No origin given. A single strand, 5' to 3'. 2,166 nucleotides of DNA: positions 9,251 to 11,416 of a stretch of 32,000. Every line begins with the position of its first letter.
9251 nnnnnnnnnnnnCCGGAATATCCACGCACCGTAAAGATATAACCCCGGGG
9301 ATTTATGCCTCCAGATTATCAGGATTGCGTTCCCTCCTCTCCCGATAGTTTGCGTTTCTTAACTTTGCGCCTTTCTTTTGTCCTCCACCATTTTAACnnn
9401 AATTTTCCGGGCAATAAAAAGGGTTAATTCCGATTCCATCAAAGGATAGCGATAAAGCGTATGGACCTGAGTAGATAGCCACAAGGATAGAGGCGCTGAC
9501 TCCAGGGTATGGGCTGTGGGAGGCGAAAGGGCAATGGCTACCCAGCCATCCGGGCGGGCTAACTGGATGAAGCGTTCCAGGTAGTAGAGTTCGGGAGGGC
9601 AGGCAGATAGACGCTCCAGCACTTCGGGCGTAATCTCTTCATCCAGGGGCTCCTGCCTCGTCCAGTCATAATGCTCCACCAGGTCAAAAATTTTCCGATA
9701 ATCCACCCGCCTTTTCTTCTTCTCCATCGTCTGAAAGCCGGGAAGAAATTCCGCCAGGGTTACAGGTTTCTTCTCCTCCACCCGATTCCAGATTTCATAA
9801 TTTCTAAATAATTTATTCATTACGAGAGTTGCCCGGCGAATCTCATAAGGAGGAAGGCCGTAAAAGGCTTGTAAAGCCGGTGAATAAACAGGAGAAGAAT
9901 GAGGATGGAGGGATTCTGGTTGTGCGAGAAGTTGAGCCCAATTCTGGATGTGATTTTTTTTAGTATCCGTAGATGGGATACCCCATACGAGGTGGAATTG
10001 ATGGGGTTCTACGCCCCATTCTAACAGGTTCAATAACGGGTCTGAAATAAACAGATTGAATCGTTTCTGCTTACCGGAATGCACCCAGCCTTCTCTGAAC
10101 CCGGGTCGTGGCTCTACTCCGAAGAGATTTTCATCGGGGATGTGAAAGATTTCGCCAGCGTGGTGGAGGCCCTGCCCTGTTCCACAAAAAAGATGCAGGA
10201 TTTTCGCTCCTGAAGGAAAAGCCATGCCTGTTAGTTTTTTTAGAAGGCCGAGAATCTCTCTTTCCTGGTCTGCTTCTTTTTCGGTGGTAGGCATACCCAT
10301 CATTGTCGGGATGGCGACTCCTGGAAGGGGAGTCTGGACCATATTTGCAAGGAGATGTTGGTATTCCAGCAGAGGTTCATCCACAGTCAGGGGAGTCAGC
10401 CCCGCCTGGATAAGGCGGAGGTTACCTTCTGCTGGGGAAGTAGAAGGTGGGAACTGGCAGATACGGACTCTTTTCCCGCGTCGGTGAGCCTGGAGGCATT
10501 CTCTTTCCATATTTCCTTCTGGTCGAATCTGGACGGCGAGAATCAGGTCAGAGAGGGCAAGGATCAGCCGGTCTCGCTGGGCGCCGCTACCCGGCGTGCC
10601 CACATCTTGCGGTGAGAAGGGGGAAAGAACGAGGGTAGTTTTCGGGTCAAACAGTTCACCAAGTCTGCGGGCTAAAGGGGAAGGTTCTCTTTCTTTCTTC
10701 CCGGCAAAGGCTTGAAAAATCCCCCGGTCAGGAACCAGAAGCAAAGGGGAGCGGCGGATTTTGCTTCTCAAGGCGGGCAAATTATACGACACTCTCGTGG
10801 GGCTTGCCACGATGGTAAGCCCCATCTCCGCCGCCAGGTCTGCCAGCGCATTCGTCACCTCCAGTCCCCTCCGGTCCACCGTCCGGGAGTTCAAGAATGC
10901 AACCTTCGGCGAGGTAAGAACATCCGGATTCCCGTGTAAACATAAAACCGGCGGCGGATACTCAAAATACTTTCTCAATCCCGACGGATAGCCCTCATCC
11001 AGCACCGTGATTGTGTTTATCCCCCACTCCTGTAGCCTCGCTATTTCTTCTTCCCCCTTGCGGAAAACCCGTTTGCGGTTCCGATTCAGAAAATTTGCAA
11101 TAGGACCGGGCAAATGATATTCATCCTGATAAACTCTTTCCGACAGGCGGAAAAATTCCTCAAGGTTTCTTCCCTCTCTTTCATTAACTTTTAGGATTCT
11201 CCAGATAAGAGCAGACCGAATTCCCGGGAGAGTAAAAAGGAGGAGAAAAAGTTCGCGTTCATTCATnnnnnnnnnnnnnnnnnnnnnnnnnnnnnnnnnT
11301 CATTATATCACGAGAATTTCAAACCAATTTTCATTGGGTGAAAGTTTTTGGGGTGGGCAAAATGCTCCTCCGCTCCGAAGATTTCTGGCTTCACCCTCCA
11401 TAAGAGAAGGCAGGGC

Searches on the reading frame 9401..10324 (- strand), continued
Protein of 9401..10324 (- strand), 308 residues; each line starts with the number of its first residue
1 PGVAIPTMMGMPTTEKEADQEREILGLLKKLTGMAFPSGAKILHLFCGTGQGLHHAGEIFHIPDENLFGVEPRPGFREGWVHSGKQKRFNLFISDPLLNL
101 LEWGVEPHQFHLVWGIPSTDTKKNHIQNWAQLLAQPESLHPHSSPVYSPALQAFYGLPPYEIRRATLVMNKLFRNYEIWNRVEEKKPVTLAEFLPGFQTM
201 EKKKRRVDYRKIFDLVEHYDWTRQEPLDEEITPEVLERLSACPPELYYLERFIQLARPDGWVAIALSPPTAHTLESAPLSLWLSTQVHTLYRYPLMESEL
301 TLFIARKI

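Call 60: fold_search(model_id=the predicted structure, library=pdb)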
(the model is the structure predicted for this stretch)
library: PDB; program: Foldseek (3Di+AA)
matches with E <= 10: 1857; with E <= 0.001: 408
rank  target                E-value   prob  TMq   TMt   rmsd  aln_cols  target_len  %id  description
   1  8ipl_A                6.8e-09  1.00  0.41  0.44  13.3       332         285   11  The structure of human mitochondrial methyltransferase METTL15 with RBFA and SAM (released 2024-01-03)
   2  8ipk                  4.0e-08  1.00  0.39  0.38  15.3       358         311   12  The structure of human mitochondrial methyltransferase METTL15 with SAM (released 2024-01-03)
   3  8ipi                  3.4e-07  1.00  0.39  0.39  14.7       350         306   12  The apo structure of human mitochondrial methyltransferase METTL15 (released 2024-01-03)
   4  9hny_FF               5.5e-07  1.00  0.36  0.29  15.2       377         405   10  Mitoribosomal small subunit in complex with Mettl15 and Mettl17 (released 2025-03-26)
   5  8ipm_D                8.3e-07  1.00  0.37  0.40  13.8       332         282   12  The structure of human mitochondrial methyltransferase METTL15 with h44_RNA, RBFA and SAM (released 2024-01-03)
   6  3t7s_B                1.4e-06  1.00  0.37  0.46   7.5       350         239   10  Crystal structure of complex of SAM and BVU_3255, a methyltransferase from Bacteroides vulgatus ATCC 8482 (released 2011-10-12)
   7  9g5c_b                1.7e-06  1.00  0.42  0.43  13.4       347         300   10  Assembly intermediate of human mitochondrial ribosome small subunit (State B) (released 2025-04-23)
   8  1wg8_A                1.7e-06  1.00  0.38  0.42  13.0       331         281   13  Crystal structure of a predicted S-adenosylmethionine-dependent methyltransferase TT1512 from Thermus thermophilus HB8 (released 2004-11-27)
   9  6sg9_FF               2.2e-06  1.00  0.36  0.28  15.5       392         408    8  Head domain of the mt-SSU assemblosome from Trypanosoma brucei (released 2019-09-18)
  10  7wtt_q                2.3e-06  1.00  0.41  0.51   6.4       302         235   10  Cryo-EM structure of a human pre-40S ribosomal subunit - State RRP12-A1 (with CK1) (released 2022-10-19)
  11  3tka                  2.6e-06  1.00  0.38  0.41  13.0       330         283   11  crystal structure and solution saxs of methyltransferase rsmh from E.coli (released 2012-05-30)
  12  1wg8_B                3.1e-06  1.00  0.39  0.42  13.7       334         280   12  Crystal structure of a predicted S-adenosylmethionine-dependent methyltransferase TT1512 from Thermus thermophilus HB8 (released 2004-11-27)
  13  3l8d                  4.1e-06  1.00  0.37  0.55   7.9       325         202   10  Crystal structure of methyltransferase from Bacillus Thuringiensis (released 2010-01-12)
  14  4f86_K                4.4e-06  1.00  0.37  0.43   9.5       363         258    8  Structure analysis of Geranyl diphosphate methyltransferase in complex with GPP and sinefungin (released 2012-10-31)
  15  4f86_C                4.4e-06  1.00  0.36  0.40   9.4       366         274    8  Structure analysis of Geranyl diphosphate methyltransferase in complex with GPP and sinefungin (released 2012-10-31)
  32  2f8l                  1.1e-05  1.00  0.43  0.41   8.6       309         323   11  Crystal structure of a putative class i s-adenosylmethionine-dependent methyltransferase (lmo1582) from listeria monocyt (released 2006-01-17)
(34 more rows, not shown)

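Call 67: search_protein_families(library=pfam, proteins=[L002:4454-6226:+, L003:3294-4871:+, L008:3196-4857:+, L004:13457-15043:+], max_evalue=1)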
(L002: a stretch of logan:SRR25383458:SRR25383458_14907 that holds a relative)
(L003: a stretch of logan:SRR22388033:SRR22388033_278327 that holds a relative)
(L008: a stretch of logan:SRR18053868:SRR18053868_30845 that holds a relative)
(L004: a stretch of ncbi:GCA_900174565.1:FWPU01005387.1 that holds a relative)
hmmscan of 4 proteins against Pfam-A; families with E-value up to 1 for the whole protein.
L002:4454-6226:+ (590 aa): 6 families
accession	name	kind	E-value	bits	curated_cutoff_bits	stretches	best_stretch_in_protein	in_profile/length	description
PF02384.22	N6_Mtase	-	1.5e-25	90.6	20.4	2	416-571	108-253/311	N-6 DNA Methylase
PF07669.17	Eco57I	-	1.8e-11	44.9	25.3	1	339-531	1-165/171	Eco57I restriction-modification methylase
PF05175.20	MTS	-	0.0013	18.9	23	1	297-343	23-67/170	Methyltransferase small domain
PF01170.24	UPF0020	-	0.0077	16.4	22.3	0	297-320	20-43/197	RMKL-like, methyltransferase domain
PF04313.20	HSDR_N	-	0.0087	16.4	25.1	1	45-88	117-159/198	Type I restriction enzyme R protein N terminus (HSDR_N)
PF13847.12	Methyltransf_31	-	0.036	14.2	27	0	305-355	3-45/145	Methyltransferase domain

L003:3294-4871:+ (525 aa): 7 families
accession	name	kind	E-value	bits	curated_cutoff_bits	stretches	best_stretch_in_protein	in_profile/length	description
PF02384.22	N6_Mtase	-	3.8e-26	92.6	20.4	1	260-523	23-273/311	N-6 DNA Methylase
PF07669.17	Eco57I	-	1.8e-11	44.8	25.3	1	317-465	1-165/171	Eco57I restriction-modification methylase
PF01170.24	UPF0020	-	2.1e-06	28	22.3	1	275-297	20-42/197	RMKL-like, methyltransferase domain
PF04313.20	HSDR_N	-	0.0013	19.1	25.1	1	45-114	123-191/198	Type I restriction enzyme R protein N terminus (HSDR_N)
PF13847.12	Methyltransf_31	-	0.072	13.2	27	1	283-312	3-31/145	Methyltransferase domain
PF20473.4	MmeI_Mtase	-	0.11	12.1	27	1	286-311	22-46/259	MmeI, DNA-methyltransferase domain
PF11599.14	AviRa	-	0.21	11.5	25.7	1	279-340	46-101/232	RRNA methyltransferase AviRa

L008:3196-4857:+ (553 aa): 7 families
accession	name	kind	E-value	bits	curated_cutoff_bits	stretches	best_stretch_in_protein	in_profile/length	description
PF02384.22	N6_Mtase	-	3e-23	83.1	20.4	1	278-526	23-253/311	N-6 DNA Methylase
PF07669.17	Eco57I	-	3.5e-18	66.7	25.3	1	337-486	1-165/171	Eco57I restriction-modification methylase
PF04313.20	HSDR_N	-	0.00017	21.9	25.1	1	59-129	126-195/198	Type I restriction enzyme R protein N terminus (HSDR_N)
PF13489.12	Methyltransf_23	-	0.007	16.5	27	0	431-494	94-158/164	Methyltransferase domain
PF01170.24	UPF0020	-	0.019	15.1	22.3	1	292-372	19-112/197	RMKL-like, methyltransferase domain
PF13847.12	Methyltransf_31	-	0.078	13.1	27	1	301-361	3-47/145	Methyltransferase domain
PF05175.20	MTS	-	0.22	11.6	23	0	392-408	91-107/170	Methyltransferase small domain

L004:13457-15043:+ (528 aa): 4 families
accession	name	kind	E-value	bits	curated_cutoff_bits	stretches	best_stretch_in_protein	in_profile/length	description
PF02384.22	N6_Mtase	-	2.3e-21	76.9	20.4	1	254-525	15-273/311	N-6 DNA Methylase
PF07669.17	Eco57I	-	1.3e-09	38.8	25.3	1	319-467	1-165/171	Eco57I restriction-modification methylase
PF01170.24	UPF0020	-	7.5e-05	22.9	22.3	1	277-300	20-43/197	RMKL-like, methyltransferase domain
PF05175.20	MTS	-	0.0012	19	23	1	284-389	30-108/170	Methyltransferase small domain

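Call 77: find_related_loci(query=A8, collection=metagenome_contigs, flank=8000)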
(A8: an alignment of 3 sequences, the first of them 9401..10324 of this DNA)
Query A8 (308 aa) in metagenome_contigs; peptide patterns used: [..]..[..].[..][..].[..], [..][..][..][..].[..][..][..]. (x = any residue, [..] = any of these).
282 stretches matched a pattern, but none encodes a relative of the query by tblastn (E <= 1e-3).

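Call 88: search_solved_structures(query=L002:4454-6226:+, max_evalue=0.01, show_alignments=0)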
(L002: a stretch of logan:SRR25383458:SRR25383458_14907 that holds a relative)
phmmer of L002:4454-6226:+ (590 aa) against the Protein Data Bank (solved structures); distinct sequences matched with E-value up to 0.01: 14.
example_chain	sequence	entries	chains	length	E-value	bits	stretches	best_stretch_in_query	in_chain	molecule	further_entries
8w0p_A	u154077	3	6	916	2.4e-12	49.1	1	443-551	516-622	RM.BsaXI | site-specific DNA-methyltransferase (adenine-specific)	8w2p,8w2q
2okc_A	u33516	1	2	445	1.6e-11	46.5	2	283-328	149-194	Type I restriction enzyme StySJI M protein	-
3ufb_A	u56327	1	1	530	2.7e-09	39.1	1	283-327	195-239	Type I restriction-modification system methyltransferase subunit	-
2y7c_B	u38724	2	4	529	9.1e-09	37.3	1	262-331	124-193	TYPE I RESTRICTION ENZYME ECOKI M PROTEIN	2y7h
2ar0_A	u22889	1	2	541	9.7e-09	37.2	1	262-331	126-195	Type I restriction enzyme EcoKI M protein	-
7vru_A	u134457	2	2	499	3.2e-08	35.6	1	262-320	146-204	Site-specific DNA-methyltransferase (adenine-specific)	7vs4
5ybb_A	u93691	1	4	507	2.2e-07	32.7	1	279-325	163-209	Type I restriction-modification system methyltransferase subunit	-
7eew_A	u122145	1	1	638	1.2e-06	30.3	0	482-551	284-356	Type I restriction-modification system methyltransferase subunit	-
2f8l_A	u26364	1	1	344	1.7e-05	26.6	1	445-565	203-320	hypothetical protein lmo1582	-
2ibs_A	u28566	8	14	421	9.1e-05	24.1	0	279-323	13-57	Modification methylase TaqI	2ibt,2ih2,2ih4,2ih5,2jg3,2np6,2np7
1aqj_A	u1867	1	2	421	9.8e-05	24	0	279-323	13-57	ADENINE-N6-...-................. TAQI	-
1aqi_A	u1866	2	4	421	9.8e-05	24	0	279-323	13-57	ADENINE-N6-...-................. TAQI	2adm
7bst_D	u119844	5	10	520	0.0002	23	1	438-555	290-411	Type I restriction enzyme EcoR124II M protein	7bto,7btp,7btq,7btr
1g38_A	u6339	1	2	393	0.0078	17.7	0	439-521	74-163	MODIFICATION METHYLASE TAQI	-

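Call 91: search_dna_similar(query=P0008, collection=plasmids, mode=protein, max_rows=8, max_evalue=1e-8)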
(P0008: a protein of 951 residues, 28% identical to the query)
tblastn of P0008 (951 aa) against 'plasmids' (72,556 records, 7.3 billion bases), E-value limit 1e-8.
Records with a match: 78; places in all: 78; records where one place covers at least 80% of the query: 0.
Best place of each record, by identity: <60% 78.
By first word of the organism name: Streptomyces 9; Bacillus 7; Klebsiella 5; Leptolyngbya 5; Escherichia 4; Legionella 4; Enterococcus 2; Listeria 2; Paracoccus 2; Proteus 2; and 31 more.
By predicted mobility (MOB-suite, as given by PLSDB): non-mobilizable 51; mobilizable 14; conjugative 13.
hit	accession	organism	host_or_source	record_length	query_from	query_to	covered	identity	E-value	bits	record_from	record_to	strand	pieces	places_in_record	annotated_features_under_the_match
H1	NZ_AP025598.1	Thermus thermophilus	-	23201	563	885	34%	31.1%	2e-23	115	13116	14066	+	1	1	N-6 DNA methylase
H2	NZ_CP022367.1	Azospirillum sp. TSH58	single cell,paddy soils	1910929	3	329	34%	24.6%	2e-10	73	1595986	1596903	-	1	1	record has no annotation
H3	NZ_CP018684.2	Vibrio harveyi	Trachinotus ovatus,liver of diseased ...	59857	560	891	35%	24.2%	3e-15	89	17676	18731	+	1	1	N-6 DNA methylase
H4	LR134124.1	Klebsiella aerogenes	not available: to be reported later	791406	1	283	30%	27.9%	1e-12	81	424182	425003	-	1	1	smf: Rossmann fold nucleotide-binding protein Smf possibly involved in DNA ...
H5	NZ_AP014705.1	Methylobacterium aquaticum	-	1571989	3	305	32%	24.8%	1e-12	80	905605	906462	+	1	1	none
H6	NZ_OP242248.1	Escherichia coli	Homo sapiens,stool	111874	8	265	27%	28.7%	3e-10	72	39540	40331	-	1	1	DNA-processing protein DprA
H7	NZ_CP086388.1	Escherichia coli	Chroicocephalus novaehollandiae,cell ...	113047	8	265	27%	28.7%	3e-10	72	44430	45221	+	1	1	DNA-processing protein DprA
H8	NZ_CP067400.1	Escherichia coli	Bovine,cell culture,feces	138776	8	265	27%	28.7%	3e-10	72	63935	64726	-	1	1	DNA-processing protein DprA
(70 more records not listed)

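Call 92: search_dna_similar(query=P0008, collection=phages, mode=protein, max_rows=8, max_evalue=1e-8)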
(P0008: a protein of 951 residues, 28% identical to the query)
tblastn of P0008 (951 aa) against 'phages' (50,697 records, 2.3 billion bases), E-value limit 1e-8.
Records with a match: 27; places in all: 27; records where one place covers at least 80% of the query: 0.
Best place of each record, by identity: <60% 27.
By first word of the organism name: Mycobacterium 6; Streptococcus 6; Bacteriophage 4; Listeria 4; Burkholderia 3; Gordonia 2; Enterococcus 1; Ralstonia 1.
By host as written in the record: Streptococcus suis 6; Mycobacterium smegmatis mc2 155 4; - 4; Listeria monocytogenes 4; Gordonia terrae 3612 2; Burkholderia pseudomallei BP82 2; Mycolicibacterium smegmatis 1; Mycobacterium abscessus GD51 1; and 3 more.
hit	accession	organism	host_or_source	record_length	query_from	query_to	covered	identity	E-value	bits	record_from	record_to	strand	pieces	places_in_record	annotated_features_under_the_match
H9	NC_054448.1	Mycobacterium phage Raymond7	Mycobacterium smegmatis mc2 155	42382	560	905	36%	21.7%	6e-12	76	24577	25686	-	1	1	28: type 1 restriction enzyme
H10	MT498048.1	Mycobacterium phage Raymond7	Mycobacterium smegmatis mc2 155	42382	560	905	36%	21.7%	6e-12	76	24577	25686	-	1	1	28: type 1 restriction enzyme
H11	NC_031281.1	Mycobacterium phage Panchino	Mycobacterium smegmatis mc2 155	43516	560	905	36%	21.7%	7e-12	76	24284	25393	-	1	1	28: type 1 restriction enzyme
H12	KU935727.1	Mycobacterium phage Panchino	Mycobacterium smegmatis mc2 155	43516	560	905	36%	21.7%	7e-12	76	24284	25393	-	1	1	28: type 1 restriction enzyme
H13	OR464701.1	Mycobacterium phage dwieneke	Mycolicibacterium smegmatis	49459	560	905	36%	21.7%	7e-12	76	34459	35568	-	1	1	site-specific DNA-methyltransferase (adenine-specific)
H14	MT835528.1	Bacteriophage sp.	human fecal samples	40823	76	259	19%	34.9%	1e-14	85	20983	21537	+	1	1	record has no annotation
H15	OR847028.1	Listeria phage LM 4-11-1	Listeria monocytogenes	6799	80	280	21%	30.2%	4e-11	73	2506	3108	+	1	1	record has no annotation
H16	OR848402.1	Listeria phage LM 4-14-1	Listeria monocytogenes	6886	80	280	21%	30.2%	4e-11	73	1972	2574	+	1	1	record has no annotation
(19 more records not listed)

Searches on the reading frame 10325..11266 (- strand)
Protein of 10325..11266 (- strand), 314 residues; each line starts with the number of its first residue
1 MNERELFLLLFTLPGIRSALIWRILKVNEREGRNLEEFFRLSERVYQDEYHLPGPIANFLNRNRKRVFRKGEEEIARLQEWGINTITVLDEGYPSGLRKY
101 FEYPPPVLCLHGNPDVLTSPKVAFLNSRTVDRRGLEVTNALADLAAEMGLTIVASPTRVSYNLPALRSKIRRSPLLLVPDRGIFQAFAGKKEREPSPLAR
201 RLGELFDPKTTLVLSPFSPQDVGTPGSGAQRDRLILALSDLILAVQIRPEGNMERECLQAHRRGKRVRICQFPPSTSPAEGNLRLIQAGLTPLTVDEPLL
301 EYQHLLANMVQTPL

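Call 57: search_solved_structures(query=A5, max_evalue=0.001, show_alignments=4)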
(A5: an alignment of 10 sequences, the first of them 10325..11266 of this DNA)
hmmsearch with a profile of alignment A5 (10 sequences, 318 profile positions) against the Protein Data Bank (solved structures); distinct sequences matched with E-value up to 0.001: 8.
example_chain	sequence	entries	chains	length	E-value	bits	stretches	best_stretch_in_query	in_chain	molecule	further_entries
3uqz_A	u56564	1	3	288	3.8e-26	95.2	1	87-298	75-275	DNA processing protein DprA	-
3maj_A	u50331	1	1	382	7.2e-20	74.6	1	69-304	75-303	DNA processing chain A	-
5mll_A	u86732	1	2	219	2.9e-16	62.7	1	102-290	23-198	DNA processing chain A (DprA)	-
4ljr_A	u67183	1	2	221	3e-16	62.7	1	102-290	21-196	DNA processing chain A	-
4ljk_A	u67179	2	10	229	3.4e-16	62.5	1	102-290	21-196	DNA processing chain A (DprA)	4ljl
9vzo_A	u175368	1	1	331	4.7e-15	58.8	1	69-307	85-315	DprA-like antitoxin protein ShosA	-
8zva_A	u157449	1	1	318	8.7e-15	57.9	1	69-268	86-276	DNA processing protein DprA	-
7mcd_A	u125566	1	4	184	0.00016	24.2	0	254-295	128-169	AI-designed TIM-barrel F15C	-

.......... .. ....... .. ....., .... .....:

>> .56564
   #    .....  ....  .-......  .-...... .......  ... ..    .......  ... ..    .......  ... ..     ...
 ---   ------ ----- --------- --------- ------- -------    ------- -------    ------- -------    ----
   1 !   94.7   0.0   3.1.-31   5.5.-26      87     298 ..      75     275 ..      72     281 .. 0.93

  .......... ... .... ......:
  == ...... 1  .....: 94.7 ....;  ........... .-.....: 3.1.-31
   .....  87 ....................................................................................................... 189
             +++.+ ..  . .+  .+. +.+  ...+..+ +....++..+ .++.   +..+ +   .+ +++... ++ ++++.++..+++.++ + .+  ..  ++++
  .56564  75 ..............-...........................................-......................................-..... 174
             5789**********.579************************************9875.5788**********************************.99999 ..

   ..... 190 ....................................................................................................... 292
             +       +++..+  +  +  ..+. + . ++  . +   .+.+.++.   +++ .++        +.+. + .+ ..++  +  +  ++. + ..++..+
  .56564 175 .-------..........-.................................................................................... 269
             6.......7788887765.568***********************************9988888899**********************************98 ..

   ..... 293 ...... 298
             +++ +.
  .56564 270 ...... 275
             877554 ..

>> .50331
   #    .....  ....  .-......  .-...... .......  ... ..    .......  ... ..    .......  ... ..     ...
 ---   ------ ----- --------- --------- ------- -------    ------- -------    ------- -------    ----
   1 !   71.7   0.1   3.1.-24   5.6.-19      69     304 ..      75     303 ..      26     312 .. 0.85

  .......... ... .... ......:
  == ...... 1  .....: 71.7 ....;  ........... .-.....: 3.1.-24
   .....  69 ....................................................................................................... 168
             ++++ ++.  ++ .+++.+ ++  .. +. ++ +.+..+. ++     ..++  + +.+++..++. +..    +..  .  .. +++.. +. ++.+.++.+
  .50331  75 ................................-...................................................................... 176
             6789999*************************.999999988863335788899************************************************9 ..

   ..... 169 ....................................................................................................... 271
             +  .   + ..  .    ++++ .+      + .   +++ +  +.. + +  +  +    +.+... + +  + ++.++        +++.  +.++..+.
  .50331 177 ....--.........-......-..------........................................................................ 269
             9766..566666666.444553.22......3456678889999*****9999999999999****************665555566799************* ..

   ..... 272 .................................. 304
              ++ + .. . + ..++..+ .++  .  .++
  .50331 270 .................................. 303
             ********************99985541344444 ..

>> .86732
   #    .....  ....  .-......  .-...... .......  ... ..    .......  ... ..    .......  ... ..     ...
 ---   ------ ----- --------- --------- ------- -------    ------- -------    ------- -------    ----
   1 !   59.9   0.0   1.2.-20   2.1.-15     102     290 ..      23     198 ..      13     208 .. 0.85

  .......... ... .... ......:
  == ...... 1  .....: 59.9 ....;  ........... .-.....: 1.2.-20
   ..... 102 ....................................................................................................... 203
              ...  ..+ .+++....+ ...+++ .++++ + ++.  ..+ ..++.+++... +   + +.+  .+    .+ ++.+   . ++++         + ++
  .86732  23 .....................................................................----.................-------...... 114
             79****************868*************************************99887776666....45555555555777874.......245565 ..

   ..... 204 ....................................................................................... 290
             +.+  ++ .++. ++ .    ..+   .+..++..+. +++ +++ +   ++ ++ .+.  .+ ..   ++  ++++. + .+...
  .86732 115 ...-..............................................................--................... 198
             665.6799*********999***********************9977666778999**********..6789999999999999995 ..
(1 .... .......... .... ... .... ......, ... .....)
